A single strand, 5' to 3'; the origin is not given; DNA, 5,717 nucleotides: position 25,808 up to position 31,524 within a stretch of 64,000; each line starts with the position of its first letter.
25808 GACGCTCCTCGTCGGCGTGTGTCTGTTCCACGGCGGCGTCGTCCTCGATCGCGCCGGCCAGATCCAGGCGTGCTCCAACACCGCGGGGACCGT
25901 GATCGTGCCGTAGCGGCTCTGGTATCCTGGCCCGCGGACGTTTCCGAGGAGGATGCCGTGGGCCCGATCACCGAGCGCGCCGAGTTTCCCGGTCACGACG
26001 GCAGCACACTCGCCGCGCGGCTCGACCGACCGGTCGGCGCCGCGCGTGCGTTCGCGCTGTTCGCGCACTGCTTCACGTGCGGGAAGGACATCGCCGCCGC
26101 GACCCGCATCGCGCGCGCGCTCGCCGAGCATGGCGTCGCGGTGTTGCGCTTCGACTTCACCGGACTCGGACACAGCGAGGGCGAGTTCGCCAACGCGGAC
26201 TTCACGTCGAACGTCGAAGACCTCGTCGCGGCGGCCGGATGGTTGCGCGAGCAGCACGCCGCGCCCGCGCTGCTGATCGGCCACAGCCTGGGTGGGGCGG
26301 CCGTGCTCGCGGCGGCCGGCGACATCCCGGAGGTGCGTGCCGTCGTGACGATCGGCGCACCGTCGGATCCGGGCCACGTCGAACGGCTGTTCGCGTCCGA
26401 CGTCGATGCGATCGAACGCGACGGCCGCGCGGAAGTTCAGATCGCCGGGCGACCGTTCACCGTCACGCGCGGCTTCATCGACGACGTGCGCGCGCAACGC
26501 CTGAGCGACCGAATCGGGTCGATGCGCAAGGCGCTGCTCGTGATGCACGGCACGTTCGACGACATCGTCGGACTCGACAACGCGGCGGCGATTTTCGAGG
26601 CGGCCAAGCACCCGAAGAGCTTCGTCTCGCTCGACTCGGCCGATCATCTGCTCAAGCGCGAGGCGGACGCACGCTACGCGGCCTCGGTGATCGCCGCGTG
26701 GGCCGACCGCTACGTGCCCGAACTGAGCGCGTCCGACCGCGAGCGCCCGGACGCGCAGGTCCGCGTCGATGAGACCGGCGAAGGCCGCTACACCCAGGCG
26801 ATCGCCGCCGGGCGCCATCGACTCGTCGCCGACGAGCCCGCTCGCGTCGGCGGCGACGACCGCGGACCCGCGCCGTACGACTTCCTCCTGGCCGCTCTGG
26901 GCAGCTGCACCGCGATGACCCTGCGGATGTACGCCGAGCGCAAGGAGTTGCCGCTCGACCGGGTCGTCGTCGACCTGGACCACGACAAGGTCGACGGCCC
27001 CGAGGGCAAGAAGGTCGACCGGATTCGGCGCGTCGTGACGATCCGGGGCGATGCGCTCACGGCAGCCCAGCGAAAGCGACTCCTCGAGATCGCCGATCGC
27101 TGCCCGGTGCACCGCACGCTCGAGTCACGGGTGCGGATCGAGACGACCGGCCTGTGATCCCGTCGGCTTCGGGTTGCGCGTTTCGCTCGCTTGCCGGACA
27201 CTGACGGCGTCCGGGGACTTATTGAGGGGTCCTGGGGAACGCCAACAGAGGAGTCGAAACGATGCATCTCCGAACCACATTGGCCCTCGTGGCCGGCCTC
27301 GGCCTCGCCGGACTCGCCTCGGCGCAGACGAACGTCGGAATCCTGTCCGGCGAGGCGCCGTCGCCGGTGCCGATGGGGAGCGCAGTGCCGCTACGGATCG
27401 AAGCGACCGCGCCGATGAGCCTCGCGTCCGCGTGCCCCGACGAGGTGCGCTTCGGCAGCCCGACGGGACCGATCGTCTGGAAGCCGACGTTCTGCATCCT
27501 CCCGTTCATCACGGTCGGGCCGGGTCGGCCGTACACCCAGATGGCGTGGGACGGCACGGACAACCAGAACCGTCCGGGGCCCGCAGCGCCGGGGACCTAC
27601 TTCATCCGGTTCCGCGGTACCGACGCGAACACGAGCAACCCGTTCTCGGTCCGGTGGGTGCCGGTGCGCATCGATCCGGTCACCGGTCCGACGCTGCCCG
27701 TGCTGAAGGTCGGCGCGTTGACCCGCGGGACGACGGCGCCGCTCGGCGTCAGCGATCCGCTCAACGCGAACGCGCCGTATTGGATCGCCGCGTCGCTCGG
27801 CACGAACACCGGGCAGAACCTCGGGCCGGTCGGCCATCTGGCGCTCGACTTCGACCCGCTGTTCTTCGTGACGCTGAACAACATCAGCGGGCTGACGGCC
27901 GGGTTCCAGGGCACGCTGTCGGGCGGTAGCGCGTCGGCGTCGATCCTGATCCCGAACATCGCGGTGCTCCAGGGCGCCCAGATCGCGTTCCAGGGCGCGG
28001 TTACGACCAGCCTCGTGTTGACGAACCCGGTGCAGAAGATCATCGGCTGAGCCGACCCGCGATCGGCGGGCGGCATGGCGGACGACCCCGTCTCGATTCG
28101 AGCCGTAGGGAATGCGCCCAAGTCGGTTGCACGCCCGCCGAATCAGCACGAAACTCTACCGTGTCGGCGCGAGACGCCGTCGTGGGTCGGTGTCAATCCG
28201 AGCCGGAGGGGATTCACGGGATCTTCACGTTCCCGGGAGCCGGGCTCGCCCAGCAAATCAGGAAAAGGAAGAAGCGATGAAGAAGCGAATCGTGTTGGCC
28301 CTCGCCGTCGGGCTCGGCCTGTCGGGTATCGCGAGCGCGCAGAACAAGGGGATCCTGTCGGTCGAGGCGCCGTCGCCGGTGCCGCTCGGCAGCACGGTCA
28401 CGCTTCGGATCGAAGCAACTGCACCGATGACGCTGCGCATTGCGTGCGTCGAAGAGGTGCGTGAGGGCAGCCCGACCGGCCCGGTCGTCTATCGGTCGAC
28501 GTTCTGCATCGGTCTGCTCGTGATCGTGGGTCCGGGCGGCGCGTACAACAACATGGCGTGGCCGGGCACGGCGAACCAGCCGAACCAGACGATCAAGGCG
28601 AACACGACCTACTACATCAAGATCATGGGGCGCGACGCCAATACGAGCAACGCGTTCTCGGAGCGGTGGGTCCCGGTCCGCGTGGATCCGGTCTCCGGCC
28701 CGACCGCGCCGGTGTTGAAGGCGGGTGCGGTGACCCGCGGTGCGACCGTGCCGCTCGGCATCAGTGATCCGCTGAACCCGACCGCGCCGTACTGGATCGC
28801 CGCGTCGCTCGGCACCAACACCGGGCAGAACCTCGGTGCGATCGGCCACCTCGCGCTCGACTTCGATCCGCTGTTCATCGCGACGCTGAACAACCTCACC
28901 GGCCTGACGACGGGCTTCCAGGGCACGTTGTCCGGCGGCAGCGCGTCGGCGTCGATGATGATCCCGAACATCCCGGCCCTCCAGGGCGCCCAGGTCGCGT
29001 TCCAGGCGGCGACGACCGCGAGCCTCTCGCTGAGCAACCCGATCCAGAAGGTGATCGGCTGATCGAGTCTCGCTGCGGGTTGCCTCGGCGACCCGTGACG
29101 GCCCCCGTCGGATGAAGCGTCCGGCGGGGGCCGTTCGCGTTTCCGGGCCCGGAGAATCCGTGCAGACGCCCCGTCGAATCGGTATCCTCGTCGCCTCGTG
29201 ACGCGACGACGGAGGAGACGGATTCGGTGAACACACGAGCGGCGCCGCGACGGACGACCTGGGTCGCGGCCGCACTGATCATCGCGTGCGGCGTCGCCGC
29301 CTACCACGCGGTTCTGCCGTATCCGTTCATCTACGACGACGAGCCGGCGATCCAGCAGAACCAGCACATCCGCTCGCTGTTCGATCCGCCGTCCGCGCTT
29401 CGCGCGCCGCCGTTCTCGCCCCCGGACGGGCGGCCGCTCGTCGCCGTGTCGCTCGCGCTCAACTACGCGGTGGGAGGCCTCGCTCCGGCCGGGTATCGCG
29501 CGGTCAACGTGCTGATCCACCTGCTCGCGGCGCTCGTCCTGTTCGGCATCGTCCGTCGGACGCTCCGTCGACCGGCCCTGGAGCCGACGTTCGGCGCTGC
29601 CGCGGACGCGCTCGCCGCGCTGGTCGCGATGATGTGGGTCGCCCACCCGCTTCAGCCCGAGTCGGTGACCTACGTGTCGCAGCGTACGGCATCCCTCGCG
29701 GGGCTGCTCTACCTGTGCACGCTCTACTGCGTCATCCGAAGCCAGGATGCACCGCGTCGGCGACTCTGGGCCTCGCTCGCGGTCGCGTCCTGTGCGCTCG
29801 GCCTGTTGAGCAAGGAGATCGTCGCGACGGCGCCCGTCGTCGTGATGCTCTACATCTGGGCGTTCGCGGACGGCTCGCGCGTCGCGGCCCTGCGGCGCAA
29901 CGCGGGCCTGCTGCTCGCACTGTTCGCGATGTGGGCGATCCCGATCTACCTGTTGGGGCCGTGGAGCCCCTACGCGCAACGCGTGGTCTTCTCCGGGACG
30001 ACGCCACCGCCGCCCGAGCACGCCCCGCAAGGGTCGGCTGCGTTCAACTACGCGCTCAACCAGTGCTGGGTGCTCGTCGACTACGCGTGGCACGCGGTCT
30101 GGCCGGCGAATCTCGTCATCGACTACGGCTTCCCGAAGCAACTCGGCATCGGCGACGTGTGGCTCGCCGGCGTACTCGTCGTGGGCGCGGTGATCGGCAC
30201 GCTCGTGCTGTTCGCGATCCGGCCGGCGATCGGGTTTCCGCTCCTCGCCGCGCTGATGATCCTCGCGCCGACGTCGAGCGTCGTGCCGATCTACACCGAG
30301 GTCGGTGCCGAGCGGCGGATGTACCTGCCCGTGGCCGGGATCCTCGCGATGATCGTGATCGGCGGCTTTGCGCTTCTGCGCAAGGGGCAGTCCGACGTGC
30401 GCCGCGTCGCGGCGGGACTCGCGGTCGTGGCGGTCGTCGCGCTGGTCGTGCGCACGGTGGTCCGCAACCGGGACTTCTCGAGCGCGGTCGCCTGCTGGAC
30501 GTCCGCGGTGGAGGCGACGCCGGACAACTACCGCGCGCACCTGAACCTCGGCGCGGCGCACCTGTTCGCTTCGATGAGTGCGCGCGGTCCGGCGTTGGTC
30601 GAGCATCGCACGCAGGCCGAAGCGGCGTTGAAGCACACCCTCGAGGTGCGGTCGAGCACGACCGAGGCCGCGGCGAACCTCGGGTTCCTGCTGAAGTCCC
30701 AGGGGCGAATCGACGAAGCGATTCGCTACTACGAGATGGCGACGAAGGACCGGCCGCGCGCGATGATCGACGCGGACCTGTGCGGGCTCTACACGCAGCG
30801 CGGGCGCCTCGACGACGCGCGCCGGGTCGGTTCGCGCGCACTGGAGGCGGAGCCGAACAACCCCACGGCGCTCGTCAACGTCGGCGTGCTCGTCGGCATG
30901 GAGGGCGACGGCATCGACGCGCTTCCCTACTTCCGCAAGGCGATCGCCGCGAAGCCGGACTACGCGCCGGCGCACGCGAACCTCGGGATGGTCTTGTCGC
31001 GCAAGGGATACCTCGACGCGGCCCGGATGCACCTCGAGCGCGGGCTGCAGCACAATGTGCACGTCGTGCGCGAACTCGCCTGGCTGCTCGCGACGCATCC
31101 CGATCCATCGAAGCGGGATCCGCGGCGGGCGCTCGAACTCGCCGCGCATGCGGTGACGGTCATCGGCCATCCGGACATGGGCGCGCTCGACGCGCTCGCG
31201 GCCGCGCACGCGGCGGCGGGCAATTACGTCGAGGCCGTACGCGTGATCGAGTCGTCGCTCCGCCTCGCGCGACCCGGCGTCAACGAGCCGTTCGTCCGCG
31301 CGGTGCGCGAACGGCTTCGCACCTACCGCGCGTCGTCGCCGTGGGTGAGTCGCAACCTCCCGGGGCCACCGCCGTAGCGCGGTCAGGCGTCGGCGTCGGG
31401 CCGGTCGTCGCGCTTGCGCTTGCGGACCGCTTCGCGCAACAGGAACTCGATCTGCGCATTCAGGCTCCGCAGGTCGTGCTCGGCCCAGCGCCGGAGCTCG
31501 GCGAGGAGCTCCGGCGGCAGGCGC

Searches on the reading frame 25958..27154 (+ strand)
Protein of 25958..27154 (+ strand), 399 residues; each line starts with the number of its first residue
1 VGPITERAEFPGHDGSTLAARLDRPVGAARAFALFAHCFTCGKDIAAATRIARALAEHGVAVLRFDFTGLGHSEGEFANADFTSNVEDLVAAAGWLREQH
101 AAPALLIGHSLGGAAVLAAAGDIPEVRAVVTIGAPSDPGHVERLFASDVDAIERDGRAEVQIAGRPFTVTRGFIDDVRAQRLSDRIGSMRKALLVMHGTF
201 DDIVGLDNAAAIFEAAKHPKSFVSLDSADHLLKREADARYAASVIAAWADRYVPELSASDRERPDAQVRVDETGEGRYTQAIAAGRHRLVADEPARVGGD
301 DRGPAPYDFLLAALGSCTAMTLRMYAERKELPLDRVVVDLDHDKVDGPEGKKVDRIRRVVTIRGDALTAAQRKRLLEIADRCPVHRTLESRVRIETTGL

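Call 45: search_protein_families(library=pfam, proteins=[window:25958-27154:+], max_evalue=0.001)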
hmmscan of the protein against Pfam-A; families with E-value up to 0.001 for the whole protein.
window:25958-27154:+ (399 aa): 8 families
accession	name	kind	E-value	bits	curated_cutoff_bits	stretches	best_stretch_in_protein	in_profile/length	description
PF02566.24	OsmC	-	6.3e-20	71.9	27.5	1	299-396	1-99/100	OsmC-like protein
PF12146.15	Hydrolase_4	-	9.9e-17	61.5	27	1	47-134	19-109/239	Serine aminopeptidase, S33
PF00561.26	Abhydrolase_1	-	9.1e-13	48.9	25.8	1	35-142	5-109/245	alpha/beta hydrolase fold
PF12697.13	Abhydrolase_6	-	2.3e-10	41.9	26.3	1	34-297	2-214/217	Alpha/beta hydrolase family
PF02129.25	Peptidase_S15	-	1.1e-09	38.8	23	1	14-138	1-132/262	X-Pro dipeptidyl-peptidase (S15 family)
PF20408.4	Abhydrolase_11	-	2.5e-07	31.1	27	1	31-138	3-111/193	Alpha/beta hydrolase domain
PF00326.27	Peptidase_S9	-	4.4e-07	30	22.6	0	54-135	9-97/213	Prolyl oligopeptidase family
PF12740.14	PETase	-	0.00044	20.2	28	0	106-132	129-155/263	PET hydrolase-like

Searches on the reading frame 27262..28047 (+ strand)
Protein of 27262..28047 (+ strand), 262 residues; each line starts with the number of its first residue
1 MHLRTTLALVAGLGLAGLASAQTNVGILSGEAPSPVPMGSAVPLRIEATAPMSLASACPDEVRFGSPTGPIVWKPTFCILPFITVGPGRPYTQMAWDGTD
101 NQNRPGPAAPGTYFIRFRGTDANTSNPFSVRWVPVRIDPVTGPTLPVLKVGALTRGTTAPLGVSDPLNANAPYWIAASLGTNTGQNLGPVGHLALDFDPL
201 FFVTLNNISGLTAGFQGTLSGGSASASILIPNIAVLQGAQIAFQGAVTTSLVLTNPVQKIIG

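Call 7: search_protein_families(library=pfam, proteins=[window:27262-28047:+], max_evalue=1)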
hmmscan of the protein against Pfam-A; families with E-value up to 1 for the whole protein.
window:27262-28047:+ (262 aa): 0 families

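Call 8: search_protein_families(library=ncbifam, proteins=[window:27262-28047:+], max_evalue=1)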
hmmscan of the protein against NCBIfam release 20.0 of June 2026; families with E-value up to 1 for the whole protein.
window:27262-28047:+ (262 aa): 0 families

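Call 19: predict_structure(protein=window:27262-28047:+)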
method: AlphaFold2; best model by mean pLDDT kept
length: 262 residues; sequences in the alignment: 1
mean_pLDDT: 36.1   pTM: 0.28
mean pLDDT of the five models: 36.1, 32.8, 30.2, 28.4, 28.1
residues with pLDDT >= 90: 0; 70-90: 0; 50-70: 7; < 50: 255
segments of 3 or more residues with pLDDT < 50: 1-3, 6-114, 118-130, 134-262
pLDDT, mean of each block of 10 residues (from residue 1): 39 37 30 28 23 34 36 38 33 39 44 46 43 43 32 27 32 32 31 33 34 37 41 40 44 42 31
secondary structure, 60 per line:
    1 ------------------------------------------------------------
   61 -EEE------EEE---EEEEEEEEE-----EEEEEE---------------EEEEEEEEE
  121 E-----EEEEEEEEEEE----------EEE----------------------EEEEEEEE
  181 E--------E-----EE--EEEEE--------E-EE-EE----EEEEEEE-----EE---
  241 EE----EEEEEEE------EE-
elements in order: E62-64 E71-73 E77-85 E91-96 E112-121 E127-137 E148-150 E173-181 E200-204 E224-230 E247-253

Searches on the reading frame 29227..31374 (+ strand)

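Call 18: search_protein_families(library=pfam, proteins=[window:29227-31374:+], max_evalue=0.001)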
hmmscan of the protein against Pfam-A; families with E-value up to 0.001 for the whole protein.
window:29227-31374:+ (716 aa): 15 families
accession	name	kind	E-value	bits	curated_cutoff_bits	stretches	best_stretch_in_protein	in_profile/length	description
PF07719.23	TPR_2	-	1e-16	60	27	0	480-510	2-32/34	Tetratricopeptide repeat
PF13414.12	TPR_11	-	2.3e-16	59.6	26.8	0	417-445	10-38/42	TPR repeat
PF14559.12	TPR_19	-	9.6e-16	58.3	25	2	492-546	4-59/68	Tetratricopeptide repeat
PF13428.12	TPR_14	-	1.4e-15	56.7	23.5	0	520-550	9-39/44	Tetratricopeptide repeat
PF13424.12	TPR_12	-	6.5e-13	49.1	30.1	0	464-506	22-72/77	Tetratricopeptide repeat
PF00515.34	TPR_1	-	2.7e-12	46.4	27.8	0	483-505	5-27/34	Tetratricopeptide repeat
PF13431.12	TPR_17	-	9e-12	44.7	24.4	0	568-599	1-32/34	Tetratricopeptide repeat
PF13432.12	TPR_16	-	2.5e-11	44.3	32.7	2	490-546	8-65/65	Tetratricopeptide repeat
PF13176.12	TPR_7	-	3.7e-08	33.3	27.9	0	653-682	1-30/36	Tetratricopeptide repeat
PF13181.12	TPR_8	-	3.4e-07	30.3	25.7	0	480-505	2-27/34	Tetratricopeptide repeat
PF13374.12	TPR_10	-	3.7e-07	30.4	27.5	0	479-505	2-28/42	Tetratricopeptide repeat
PF23914.1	TPR_CcmH_CycH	-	0.00011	22.6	42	0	409-507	58-149/158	Cytochrome c-type biogenesis protein H TPR domain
PF24575.1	TPR_Slam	-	0.00012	22.9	35.2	0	554-600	55-101/104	Surface lipoprotein assembly modifier, N-terminal TPR repeats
PF25064.1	ARM_TT21_5th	-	0.00057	20.6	27.8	0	411-508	11-101/117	TT21 fifth ARM repeats domain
PF25068.1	ARM_TT21_4th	-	0.00094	19.9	30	0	497-545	17-65/153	Tetratricopeptide repeat protein 21 forth ARM domain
